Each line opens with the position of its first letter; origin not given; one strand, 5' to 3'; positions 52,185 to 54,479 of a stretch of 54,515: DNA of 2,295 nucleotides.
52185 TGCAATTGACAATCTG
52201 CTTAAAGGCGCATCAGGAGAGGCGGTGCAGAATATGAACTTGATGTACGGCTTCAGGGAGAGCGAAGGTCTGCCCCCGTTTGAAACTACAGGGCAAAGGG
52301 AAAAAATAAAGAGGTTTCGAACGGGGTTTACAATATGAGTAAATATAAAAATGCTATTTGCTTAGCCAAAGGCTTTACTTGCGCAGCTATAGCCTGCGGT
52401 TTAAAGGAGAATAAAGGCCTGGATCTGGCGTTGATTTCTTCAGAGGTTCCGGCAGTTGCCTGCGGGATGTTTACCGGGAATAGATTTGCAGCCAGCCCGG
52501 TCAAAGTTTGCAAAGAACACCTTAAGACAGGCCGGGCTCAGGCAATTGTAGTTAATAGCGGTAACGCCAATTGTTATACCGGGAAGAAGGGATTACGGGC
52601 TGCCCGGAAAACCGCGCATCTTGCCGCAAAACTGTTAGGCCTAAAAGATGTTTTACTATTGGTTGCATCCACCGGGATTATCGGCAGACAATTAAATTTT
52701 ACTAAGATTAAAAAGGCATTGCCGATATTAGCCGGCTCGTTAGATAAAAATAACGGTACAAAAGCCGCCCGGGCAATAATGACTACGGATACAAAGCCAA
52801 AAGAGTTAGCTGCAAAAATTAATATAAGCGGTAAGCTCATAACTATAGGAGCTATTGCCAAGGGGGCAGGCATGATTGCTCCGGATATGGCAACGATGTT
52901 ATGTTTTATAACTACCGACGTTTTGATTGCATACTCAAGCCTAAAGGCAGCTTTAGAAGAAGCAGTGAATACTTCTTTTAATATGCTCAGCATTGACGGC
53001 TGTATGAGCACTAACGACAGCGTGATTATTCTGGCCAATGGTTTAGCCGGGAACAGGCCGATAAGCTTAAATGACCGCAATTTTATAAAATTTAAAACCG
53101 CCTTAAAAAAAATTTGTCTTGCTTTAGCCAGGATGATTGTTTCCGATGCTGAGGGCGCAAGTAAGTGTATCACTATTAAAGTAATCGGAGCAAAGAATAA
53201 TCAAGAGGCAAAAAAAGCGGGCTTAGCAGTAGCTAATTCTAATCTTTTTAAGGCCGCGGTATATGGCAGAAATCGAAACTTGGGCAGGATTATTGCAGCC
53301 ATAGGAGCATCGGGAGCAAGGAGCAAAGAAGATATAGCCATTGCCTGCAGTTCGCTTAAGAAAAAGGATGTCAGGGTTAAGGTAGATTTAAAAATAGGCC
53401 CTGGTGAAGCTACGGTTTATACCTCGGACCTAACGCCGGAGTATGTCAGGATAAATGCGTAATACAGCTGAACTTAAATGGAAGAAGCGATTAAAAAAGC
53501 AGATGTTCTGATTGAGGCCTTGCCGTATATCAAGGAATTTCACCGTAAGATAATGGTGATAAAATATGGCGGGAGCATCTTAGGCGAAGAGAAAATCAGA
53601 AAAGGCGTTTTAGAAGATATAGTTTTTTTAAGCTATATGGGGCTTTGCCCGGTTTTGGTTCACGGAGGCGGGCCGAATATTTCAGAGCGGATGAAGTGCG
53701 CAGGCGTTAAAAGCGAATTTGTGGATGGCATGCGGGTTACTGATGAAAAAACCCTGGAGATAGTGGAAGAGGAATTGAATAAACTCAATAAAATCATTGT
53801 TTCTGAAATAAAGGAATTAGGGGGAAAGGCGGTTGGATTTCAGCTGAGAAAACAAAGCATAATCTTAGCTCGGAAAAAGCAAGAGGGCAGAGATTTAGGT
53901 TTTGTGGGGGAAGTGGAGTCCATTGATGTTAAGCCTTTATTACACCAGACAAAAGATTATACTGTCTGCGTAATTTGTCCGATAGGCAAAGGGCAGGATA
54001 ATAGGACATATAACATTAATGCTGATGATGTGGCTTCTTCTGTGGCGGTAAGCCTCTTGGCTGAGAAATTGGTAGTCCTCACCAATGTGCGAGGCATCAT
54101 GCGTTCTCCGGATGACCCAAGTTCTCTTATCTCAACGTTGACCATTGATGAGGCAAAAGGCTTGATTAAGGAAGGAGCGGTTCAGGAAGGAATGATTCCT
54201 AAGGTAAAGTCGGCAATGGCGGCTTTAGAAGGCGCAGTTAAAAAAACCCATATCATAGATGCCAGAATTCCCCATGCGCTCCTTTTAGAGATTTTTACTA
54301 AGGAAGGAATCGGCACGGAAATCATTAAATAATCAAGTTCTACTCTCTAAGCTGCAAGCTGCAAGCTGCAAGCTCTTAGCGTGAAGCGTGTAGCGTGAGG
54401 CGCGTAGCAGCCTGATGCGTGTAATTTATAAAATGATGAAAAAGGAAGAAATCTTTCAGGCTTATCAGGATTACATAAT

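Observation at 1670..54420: Essential housekeeping genes carry in-frame palindromes and short-period tandem arrays (RPE-like selfish DNA)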

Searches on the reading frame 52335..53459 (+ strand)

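Call 56: search_protein_families(library=pfam, max_evalue=0.000001, proteins=[window:52335-53459:+])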
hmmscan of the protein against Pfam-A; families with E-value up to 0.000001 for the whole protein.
window:52335-53459:+ (375 aa): 1 family
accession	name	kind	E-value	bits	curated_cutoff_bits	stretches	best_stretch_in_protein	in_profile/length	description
PF01960.23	ArgJ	-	4.2e-124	414.6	32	2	16-335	2-313/377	ArgJ family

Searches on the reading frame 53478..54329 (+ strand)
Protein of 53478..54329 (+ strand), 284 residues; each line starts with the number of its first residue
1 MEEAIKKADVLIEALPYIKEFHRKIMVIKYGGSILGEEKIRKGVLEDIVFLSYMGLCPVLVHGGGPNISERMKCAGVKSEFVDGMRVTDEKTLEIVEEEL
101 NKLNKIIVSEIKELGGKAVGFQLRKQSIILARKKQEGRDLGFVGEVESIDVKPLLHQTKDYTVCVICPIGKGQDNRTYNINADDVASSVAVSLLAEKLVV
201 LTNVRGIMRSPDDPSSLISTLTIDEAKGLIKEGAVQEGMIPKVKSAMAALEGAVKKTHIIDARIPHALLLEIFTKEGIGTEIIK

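Call 75: search_protein_families(library=pfam, max_evalue=0.001, proteins=[window:53478-54329:+])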
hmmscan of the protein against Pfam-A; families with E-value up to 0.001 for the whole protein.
window:53478-54329:+ (284 aa): 1 family
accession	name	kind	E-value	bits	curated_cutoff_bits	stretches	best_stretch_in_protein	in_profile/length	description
PF00696.33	AA_kinase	-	4.8e-37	128.4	24.9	1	24-261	1-234/234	Amino acid kinase family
